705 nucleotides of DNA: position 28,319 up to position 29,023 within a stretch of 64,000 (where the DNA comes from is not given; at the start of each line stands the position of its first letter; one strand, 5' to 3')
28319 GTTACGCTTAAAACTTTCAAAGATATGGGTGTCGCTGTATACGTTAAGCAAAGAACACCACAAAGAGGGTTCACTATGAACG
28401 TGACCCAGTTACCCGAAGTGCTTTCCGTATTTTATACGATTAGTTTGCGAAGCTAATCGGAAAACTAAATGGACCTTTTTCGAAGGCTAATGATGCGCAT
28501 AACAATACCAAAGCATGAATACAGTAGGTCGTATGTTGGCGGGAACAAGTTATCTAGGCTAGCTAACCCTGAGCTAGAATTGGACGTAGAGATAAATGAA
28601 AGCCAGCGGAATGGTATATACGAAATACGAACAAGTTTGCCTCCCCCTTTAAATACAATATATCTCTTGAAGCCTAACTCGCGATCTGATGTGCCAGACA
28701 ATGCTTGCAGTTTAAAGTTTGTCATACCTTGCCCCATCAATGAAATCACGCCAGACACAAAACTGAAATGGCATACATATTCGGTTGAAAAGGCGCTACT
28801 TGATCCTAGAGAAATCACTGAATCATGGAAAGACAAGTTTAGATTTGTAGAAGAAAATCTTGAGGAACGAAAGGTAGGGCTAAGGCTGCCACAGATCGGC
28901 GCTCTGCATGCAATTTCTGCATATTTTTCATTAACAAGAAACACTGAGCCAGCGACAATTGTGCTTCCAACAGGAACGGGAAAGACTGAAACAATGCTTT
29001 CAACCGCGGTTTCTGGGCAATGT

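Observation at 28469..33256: Two-gene candidate anti-phage module: DEAH helicase with an Mrr-like nuclease core plus a TPR-HEPN partner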

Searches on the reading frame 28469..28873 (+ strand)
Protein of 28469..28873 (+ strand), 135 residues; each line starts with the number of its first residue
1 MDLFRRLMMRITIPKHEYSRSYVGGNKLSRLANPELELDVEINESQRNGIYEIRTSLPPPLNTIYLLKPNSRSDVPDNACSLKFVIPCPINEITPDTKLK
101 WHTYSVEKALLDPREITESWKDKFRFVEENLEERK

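Call 76: search_protein_families(library=pfam, proteins=[window:28469-28873:+], max_evalue=1)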
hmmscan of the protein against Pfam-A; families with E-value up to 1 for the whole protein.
window:28469-28873:+ (135 aa): 0 families
